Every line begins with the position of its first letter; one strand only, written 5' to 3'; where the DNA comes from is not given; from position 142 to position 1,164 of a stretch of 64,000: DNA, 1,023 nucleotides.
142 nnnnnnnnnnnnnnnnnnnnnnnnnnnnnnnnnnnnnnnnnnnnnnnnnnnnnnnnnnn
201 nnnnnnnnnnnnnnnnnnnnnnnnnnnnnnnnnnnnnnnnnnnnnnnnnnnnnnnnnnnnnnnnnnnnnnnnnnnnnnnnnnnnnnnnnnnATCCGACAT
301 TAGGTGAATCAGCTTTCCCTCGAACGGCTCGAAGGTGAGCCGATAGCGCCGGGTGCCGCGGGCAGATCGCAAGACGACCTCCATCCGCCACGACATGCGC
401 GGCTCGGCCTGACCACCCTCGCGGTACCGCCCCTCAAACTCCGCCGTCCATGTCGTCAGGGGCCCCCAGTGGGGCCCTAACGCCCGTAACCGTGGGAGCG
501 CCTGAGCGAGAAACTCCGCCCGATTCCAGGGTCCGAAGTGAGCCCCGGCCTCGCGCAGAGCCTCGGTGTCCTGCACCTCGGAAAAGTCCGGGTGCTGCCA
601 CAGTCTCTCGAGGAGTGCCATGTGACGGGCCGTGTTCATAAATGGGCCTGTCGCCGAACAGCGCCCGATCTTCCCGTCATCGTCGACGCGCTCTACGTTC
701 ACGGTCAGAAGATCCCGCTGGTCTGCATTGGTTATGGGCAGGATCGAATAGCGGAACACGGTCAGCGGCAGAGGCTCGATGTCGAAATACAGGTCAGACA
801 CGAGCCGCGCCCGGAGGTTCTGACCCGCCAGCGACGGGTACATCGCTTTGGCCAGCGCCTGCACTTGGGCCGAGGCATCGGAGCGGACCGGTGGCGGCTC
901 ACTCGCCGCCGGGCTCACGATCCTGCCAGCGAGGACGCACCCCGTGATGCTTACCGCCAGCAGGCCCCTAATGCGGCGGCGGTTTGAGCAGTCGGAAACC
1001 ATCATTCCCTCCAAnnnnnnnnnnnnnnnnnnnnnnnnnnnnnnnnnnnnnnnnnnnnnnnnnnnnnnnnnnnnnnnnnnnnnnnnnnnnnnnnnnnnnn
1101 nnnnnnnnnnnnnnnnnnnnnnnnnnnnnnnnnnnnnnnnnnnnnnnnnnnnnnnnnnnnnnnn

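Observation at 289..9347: Full-length surface-protein gene followed by an orphan C-terminal cassette, laid out like toxin-immunity switching modules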

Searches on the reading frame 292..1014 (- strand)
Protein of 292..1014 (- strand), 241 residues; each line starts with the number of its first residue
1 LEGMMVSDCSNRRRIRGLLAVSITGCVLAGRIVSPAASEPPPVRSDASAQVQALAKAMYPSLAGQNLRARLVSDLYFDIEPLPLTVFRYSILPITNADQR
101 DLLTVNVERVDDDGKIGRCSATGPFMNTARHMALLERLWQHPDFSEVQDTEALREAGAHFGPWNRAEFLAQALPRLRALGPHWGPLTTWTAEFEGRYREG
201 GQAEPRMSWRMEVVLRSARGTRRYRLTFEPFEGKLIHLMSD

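Call 9: search_protein_families(library=pfam, max_evalue=0.1, proteins=[window:292-1014:-])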
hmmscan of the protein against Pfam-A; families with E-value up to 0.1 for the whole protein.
seq(241 aa): 0 families

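Call 12: find_homologous_proteins(query=window:292-1014:-, max_evalue=0.01)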
Query seq(241 aa) (241 aa): 12 proteins with E <= 0.01 among 1665 candidates.
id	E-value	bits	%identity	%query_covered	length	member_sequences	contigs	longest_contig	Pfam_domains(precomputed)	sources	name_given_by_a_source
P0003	1.0e-156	537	100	98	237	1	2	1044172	-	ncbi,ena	-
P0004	1.2e-102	360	73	95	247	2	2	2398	-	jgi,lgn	-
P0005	2.0e-100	353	70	98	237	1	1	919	-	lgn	-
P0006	3.6e-91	323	65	98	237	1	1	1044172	-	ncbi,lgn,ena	-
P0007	4.1e-85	303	63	92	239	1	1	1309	-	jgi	jgi:hypothetical protein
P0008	6.2e-85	302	62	98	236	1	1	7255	-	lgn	-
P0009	1.6e-79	285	68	83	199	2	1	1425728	-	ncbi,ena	-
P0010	4.4e-74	267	57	98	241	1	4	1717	-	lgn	-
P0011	3.6e-72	261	61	89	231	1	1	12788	-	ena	-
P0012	3.4e-49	185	61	58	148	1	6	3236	-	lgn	-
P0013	2.1e-39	153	65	51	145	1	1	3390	-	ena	-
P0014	8.1e-8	50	34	52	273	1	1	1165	-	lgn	-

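Call 13: find_encoding_contigs(protein=P0009, flank=10000, max_places=3)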
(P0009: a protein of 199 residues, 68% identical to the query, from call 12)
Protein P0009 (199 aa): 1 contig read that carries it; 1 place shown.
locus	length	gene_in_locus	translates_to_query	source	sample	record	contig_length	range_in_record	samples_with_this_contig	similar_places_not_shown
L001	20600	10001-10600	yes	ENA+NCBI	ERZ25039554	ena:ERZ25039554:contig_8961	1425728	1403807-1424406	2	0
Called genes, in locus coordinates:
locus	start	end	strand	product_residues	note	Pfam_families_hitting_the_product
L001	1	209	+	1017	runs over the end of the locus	PF04997:RNA_pol_Rpb1_1, PF00623:RNA_pol_Rpb1_2, PF04983:RNA_pol_Rpb1_3, PF05000:RNA_pol_Rpb1_4, PF04998:RNA_pol_Rpb1_5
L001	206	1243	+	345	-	PF01333:Apocytochr_F_C (faint), PF04998:RNA_pol_Rpb1_5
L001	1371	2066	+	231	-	-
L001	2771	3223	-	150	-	PF00069:Pkinase, PF07714:PK_Tyr_Ser-Thr (weak)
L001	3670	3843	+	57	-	-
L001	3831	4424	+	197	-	-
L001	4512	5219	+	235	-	-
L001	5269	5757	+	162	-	PF00754:F5_F8_type_C, PF22633:F5_F8_type_C_2 (weak)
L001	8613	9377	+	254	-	-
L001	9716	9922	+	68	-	-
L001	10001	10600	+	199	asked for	-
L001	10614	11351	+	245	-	-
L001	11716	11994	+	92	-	PF00164:Ribosom_S12_S23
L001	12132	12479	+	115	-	PF00177:Ribosomal_S7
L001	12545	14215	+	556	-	PF00009:GTP_EFTU, PF22042:EF-G_D2, PF03144:GTP_EFTU_D2, PF14492:EFG_III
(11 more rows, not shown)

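Call 14: find_encoding_contigs(protein=P0011, flank=10000, max_places=3)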
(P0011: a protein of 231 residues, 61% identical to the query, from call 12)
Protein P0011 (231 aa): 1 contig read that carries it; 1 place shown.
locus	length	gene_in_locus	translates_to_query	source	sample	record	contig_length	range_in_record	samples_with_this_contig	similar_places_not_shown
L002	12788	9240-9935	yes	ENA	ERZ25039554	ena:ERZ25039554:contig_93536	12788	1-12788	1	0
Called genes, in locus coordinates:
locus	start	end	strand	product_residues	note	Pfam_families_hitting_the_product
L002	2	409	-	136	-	?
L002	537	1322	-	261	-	-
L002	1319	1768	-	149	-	PF00069:Pkinase, PF07714:PK_Tyr_Ser-Thr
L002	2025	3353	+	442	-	-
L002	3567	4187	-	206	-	-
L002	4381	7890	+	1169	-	PF16562:HECW_N (faint), PF17751:SKICH (faint), PF17957:Big_7, PF13287:Fn3_assoc (weak), PF13290:CHB_HEX_C_1, PF09136:Glucodextran_B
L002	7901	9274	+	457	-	-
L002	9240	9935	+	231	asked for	-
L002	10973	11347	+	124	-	PF00164:Ribosom_S12_S23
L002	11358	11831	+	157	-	PF00177:Ribosomal_S7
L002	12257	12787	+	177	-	?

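Call 15: find_encoding_contigs(protein=P0008, flank=10000, max_places=3)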
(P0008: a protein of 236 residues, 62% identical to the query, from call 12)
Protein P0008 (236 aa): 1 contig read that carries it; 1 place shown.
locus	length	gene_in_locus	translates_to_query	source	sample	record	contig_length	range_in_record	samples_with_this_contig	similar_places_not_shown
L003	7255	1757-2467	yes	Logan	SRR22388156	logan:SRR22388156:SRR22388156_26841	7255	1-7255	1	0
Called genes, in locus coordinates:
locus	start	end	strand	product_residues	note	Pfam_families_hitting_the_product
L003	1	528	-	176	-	?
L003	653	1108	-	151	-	PF12730:ABC2_membrane_4 (weak)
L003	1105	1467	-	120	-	PF13304:AAA_21 (weak)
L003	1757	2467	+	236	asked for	-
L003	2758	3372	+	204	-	PF05685:Uma2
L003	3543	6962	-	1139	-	PF01408:GFO_IDH_MocA, PF19051:GFO_IDH_MocA_C2, PF13646:HEAT_2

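Call 18: find_encoding_contigs(protein=P0003, flank=10000, max_places=4)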
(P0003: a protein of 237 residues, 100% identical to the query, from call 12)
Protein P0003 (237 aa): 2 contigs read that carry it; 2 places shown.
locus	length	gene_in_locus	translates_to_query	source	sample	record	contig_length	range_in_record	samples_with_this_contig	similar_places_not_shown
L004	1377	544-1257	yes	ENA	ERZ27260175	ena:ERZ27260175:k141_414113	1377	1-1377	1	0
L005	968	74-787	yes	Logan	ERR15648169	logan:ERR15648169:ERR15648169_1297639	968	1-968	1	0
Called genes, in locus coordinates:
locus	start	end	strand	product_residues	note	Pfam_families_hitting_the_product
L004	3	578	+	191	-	?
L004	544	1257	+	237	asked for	-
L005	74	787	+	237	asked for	-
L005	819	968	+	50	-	?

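Call 19: find_encoding_contigs(protein=P0006, flank=10000, max_places=4)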
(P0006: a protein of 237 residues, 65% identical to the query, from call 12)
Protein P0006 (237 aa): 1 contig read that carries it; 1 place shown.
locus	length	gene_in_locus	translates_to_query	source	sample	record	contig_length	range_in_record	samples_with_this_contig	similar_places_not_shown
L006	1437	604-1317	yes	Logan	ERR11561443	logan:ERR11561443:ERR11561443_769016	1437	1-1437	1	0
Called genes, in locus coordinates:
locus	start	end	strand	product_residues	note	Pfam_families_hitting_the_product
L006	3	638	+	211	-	?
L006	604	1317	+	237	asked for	-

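Call 25: find_related_loci(query=A2, collection=genome_contigs, flank=10000)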
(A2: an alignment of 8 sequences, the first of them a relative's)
Query A2 (237 aa) in genome_contigs; peptide patterns used: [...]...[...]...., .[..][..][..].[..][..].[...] (x = any residue, [..] = any of these).
70 stretches matched a pattern; 1 encode a relative of the query (tblastn E <= 1e-3); 1 distinct loci.
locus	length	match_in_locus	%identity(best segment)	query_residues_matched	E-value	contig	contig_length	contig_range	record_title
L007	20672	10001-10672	65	14-237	7e-92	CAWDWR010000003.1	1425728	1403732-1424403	MAG: uncultured Acidobacteriota bacterium isolate MFD05942.bin.2.66 genome assembly, contig: contig_8961, whole genome s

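Call 26: find_related_loci(query=A2, collection=metagenome_contigs, flank=10000)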
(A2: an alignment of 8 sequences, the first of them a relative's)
Query A2 (237 aa) in metagenome_contigs; peptide patterns used: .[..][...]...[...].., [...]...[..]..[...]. (x = any residue, [..] = any of these).
252 stretches matched a pattern; 1 encode a relative of the query (tblastn E <= 1e-3); 1 distinct loci.
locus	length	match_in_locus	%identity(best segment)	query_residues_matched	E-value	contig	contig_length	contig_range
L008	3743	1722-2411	73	1-230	1e-110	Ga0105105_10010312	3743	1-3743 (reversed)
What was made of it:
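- Tried and rejected: The genome and metagenome scans with the partner profile each returned only one locus (calls 25, 26).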

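Call 37: search_protein_families(library=ncbifam, proteins=[P0003, P0006], max_evalue=1)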
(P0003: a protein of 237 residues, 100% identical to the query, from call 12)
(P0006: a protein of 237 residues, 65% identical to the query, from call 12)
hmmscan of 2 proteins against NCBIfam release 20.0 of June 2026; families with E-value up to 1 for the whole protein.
P0003 (237 aa): 0 families

P0006 (237 aa): 0 families

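Call 39: search_solved_structures(query=A2, max_evalue=10)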
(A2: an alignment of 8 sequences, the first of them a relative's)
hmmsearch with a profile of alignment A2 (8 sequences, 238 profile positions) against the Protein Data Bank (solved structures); distinct sequences matched with E-value up to 10: 6.
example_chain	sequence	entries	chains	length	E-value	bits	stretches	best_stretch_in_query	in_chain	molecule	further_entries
4etz_A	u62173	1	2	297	0.72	12.4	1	81-152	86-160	PelD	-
4etx_A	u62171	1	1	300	0.73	12.4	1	81-152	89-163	PelD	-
6yjz_A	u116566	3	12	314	0.79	12.3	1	18-104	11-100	Pyridoxal Kinase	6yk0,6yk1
4dmz_A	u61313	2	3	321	0.88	12.2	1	82-152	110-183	Putative uncharacterized protein pelD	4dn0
2fkz_A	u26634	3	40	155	1.1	11.8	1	109-144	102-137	Bacterioferritin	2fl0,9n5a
1sof_A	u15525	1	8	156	1.1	11.8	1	109-144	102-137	Bacterioferritin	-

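Call 45: predict_structure(alignment_id=A2)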
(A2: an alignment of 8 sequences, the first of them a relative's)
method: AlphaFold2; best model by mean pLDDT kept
length: 237 residues; sequences in the alignment: 8
mean_pLDDT: 73.6   pTM: 0.71
mean pLDDT of the five models: 73.6, 70.8, 69.1, 69.0, 56.1
residues with pLDDT >= 90: 71; 70-90: 85; 50-70: 33; < 50: 48
segments of 3 or more residues with pLDDT < 50: 1-39, 71-79
pLDDT, mean of each block of 10 residues (from residue 1): 29 31 31 43 80 80 64 46 71 68 84 87 81 83 89 92 96 89 95 64 92 90 92 92
secondary structure, 60 per line:
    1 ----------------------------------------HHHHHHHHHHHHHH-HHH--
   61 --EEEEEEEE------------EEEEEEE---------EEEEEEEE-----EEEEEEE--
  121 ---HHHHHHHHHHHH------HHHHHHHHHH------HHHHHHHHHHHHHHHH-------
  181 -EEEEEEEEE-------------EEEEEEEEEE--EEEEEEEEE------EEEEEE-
elements in order: H41-54 E63-70 E83-89 E99-106 E112-118 H124-135 H142-151 H158-173 E182-190 E204-213 E216-224 E231-236
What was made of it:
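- On Known protease-inhibitor or immunity protein folds (cystatin, PepSY, staphostatin, Imm families): The model has pLDDT 73.6 and two alpha+4-strand halves (call 45).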

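Call 49: fold_search(model_id=the predicted structure, library=pdb)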
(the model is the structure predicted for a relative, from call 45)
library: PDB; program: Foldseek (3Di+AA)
matches with E <= 10: 612; with E <= 0.001: 0
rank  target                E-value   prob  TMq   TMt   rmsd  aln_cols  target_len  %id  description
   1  5kpe_MODEL_1_A        4.2e-02  0.41  0.17  0.29  14.0       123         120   14  Solution NMR Structure of Denovo Beta Sheet Design Protein, Northeast Structural Genomics Consortium (NESG) Ta (released 2016-09-21)
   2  6w3f_B                1.0e-01  0.10  0.13  0.20  13.6       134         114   15  Rd1NTF2_05_I64F_A80G_T94P_D101K_L106W (released 2020-04-15)
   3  4k61_A                1.2e-01  0.23  0.17  0.27  16.7       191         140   12  Crystal structure of a DUF2874 family protein (BACUNI_01296) from Bacteroides uniformis ATCC 8492 at 1.70 A resolution (released 2013-05-01)
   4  4mf9_B                1.5e-01  0.07  0.16  0.12  19.1       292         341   12  Crystal structure of holo-PhuS, a heme-binding protein from Pseudomonas aeruginosa (released 2014-03-05)
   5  4imh_A                1.5e-01  0.08  0.16  0.12  19.4       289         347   13  Crystal Structure of Cytoplasmic Heme Binding Protein, PhuS, from Pseudomonas aeruginosa (released 2013-09-18)
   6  6l77                  1.8e-01  0.16  0.25  0.26  12.6       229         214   14  Crystal structure of MS5 from Brassica napus (released 2020-06-03)
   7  4mgf_A                2.0e-01  0.08  0.16  0.12  18.7       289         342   12  Crystal structure of apo-PhuS, a heme-binding protein from Pseudomonas aeruginosa (released 2014-03-05)
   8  4hyz_A                2.1e-01  0.21  0.16  0.31  14.2       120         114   12  Crystal structure of a DUF3887 family protein (RUMGNA_01855) from Ruminococcus gnavus ATCC 29149 at 2.25 A resolution (released 2013-01-09)
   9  5l33                  2.2e-01  0.14  0.13  0.24  11.4       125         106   15  Crystal structure of a de novo designed protein with curved beta-sheet (released 2017-01-25)
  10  8cht_B                2.2e-01  0.11  0.15  0.22  13.7       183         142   14  Crystal structure of human PURA (fragment Glu57-Glu212, PUR repeat I and II) (released 2024-02-21)
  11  6w3f_A                2.9e-01  0.07  0.13  0.20  13.8       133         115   16  Rd1NTF2_05_I64F_A80G_T94P_D101K_L106W (released 2020-04-15)
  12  8cvt_K                3.1e-01  0.08  0.16  0.16  15.2       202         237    7  Human 19S-20S proteasome, state SD2 (released 2022-11-02)
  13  5boi                  4.0e-01  0.38  0.31  0.32   8.1       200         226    8  Bacillus megaterium YpeB C-terminal domain (released 2015-08-12)
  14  8uqf_A                4.2e-01  0.08  0.14  0.22  12.9       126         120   14  Crystal structure of designed cortisol-binding protein hcy129_mpnn5 (released 2024-11-20)
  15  3q2p_A                4.4e-01  0.44  0.19  0.43   7.6        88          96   11  Reduced sweetness of a monellin (MNEI) mutant results from increased protein flexibility and disruption of a distant p (released 2011-04-06)
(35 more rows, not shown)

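Call 78: search_protein_families(library=padloc, proteins=[P0003, P0006], max_evalue=0.1)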
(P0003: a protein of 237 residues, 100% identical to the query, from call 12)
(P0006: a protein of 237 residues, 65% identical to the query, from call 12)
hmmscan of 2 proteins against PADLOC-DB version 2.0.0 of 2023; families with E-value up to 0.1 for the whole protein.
P0003 (237 aa): 0 families

P0006 (237 aa): 0 families
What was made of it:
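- On Known protease-inhibitor or immunity protein folds (cystatin, PepSY, staphostatin, Imm families): Pfam, NCBIfam, PADLOC and PDB sequence searches found nothing significant: no family hits (calls 9, 37, 78), and only chance-level PDB sequence matches at E >= 0.7 (call 39).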
